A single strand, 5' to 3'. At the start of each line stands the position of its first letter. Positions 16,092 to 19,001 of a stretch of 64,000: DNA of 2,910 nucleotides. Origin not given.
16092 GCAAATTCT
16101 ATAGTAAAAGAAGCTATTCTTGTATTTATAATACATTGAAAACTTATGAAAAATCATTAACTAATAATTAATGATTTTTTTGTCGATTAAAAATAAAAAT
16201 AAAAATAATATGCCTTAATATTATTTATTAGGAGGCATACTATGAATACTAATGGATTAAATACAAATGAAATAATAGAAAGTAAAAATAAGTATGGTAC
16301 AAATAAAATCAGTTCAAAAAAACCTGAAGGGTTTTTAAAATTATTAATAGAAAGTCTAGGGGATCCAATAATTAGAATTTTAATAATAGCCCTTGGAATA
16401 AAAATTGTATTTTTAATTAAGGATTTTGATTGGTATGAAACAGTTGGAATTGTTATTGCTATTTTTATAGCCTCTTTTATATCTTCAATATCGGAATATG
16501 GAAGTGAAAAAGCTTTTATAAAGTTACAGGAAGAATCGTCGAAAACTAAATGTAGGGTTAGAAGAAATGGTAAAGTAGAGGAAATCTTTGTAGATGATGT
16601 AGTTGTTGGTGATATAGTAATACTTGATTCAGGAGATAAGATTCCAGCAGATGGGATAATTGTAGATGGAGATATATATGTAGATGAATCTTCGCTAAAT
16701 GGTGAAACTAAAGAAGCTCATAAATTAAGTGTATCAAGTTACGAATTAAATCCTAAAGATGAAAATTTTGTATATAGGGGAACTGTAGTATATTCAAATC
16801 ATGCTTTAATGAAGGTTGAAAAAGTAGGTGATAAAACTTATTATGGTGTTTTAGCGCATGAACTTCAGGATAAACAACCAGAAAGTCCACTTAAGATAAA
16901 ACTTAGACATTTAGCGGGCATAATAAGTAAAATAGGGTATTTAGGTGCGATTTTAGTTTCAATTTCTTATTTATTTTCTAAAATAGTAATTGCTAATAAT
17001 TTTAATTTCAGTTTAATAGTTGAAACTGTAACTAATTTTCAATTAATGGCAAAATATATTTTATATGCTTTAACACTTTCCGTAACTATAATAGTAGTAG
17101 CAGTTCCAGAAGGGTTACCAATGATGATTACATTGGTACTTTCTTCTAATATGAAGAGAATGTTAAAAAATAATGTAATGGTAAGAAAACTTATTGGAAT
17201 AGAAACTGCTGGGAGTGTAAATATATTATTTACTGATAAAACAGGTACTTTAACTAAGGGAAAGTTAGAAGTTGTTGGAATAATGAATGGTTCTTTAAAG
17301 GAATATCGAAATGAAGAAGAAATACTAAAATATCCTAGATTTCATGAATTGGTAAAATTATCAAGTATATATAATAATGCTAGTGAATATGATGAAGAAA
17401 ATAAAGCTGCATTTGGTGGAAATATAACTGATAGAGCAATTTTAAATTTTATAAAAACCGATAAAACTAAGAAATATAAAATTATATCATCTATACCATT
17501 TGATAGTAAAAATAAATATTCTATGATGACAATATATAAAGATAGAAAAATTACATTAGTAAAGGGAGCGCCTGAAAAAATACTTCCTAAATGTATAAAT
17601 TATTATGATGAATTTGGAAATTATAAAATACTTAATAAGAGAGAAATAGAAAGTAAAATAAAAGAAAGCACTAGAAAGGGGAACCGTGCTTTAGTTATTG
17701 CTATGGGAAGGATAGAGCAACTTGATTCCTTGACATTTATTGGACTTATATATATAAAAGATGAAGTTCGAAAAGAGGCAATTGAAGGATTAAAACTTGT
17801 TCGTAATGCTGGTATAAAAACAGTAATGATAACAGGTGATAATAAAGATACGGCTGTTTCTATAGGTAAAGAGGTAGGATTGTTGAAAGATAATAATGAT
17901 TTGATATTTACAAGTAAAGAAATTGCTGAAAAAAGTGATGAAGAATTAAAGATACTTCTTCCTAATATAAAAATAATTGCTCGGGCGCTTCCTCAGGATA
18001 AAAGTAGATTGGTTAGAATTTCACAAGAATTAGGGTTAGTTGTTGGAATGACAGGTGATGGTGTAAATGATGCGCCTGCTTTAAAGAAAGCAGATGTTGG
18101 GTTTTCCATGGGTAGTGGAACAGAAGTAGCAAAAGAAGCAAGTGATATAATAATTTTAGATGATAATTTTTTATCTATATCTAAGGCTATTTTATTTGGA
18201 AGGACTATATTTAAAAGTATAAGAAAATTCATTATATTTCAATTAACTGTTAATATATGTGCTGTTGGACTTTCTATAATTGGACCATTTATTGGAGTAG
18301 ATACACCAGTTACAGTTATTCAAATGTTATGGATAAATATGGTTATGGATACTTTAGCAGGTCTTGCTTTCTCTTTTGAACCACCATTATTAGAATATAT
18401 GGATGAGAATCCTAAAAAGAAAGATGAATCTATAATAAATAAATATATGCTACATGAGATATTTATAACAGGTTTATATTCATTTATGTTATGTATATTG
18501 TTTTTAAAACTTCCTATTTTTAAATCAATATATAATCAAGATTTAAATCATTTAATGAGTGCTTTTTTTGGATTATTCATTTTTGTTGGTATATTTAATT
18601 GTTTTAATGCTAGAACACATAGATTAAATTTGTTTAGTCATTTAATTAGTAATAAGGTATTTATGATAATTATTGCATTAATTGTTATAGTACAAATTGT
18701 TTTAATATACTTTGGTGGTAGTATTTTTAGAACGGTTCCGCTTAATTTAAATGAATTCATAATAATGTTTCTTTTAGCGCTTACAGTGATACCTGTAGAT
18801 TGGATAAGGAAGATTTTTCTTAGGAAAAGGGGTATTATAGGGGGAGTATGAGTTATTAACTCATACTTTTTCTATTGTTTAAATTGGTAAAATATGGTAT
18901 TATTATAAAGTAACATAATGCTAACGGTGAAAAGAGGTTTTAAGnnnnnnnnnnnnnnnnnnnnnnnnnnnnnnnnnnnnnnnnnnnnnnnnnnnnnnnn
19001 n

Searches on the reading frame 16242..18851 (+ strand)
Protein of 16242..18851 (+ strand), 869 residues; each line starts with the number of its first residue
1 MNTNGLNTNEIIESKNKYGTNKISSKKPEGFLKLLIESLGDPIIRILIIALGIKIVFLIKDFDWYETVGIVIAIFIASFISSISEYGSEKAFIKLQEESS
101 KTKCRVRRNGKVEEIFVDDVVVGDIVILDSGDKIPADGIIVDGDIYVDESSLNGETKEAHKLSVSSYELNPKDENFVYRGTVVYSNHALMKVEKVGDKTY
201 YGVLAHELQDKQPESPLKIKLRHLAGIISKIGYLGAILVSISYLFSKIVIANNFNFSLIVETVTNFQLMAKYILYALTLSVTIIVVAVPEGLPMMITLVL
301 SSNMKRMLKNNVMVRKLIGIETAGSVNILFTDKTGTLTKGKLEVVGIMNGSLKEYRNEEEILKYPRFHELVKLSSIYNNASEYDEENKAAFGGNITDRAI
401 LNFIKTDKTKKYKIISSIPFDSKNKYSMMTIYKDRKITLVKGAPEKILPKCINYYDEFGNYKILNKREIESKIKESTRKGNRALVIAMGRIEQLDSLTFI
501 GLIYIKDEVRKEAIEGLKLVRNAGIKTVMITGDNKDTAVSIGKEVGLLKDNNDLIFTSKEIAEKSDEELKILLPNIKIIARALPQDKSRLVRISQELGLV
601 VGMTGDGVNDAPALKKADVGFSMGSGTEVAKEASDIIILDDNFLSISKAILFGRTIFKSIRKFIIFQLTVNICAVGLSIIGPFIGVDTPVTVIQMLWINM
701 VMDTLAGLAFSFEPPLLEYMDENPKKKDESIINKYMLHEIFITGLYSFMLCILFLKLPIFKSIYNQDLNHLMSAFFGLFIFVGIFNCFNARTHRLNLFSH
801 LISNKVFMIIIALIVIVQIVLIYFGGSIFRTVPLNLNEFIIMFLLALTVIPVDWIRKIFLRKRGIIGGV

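Call 57: search_protein_families(library=pfam, proteins=[window:16242-18851:+], max_evalue=0.00001)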
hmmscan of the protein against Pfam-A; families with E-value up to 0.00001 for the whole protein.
window:16242-18851:+ (869 aa): 5 families
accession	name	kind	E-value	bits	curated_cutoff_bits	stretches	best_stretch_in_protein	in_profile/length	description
PF00122.25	E1-E2_ATPase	-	3.3e-38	131.4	28.1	1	99-310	2-181/181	E1-E2 ATPase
PF00689.26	Cation_ATPase_C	-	1.8e-37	129.2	27.3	1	688-859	2-175/175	Cation transporting ATPase, C-terminus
PF00702.32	Hydrolase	-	1.1e-15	59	26.4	1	328-618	3-191/191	haloacid dehalogenase-like hydrolase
PF13246.12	Cation_ATPase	-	1.4e-10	41.5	21.7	1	381-452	7-89/91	Cation transport ATPase (P-type)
PF00690.31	Cation_ATPase_N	-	2.2e-10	40.5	20.4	1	3-53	18-68/69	Cation transporter/ATPase, N-terminus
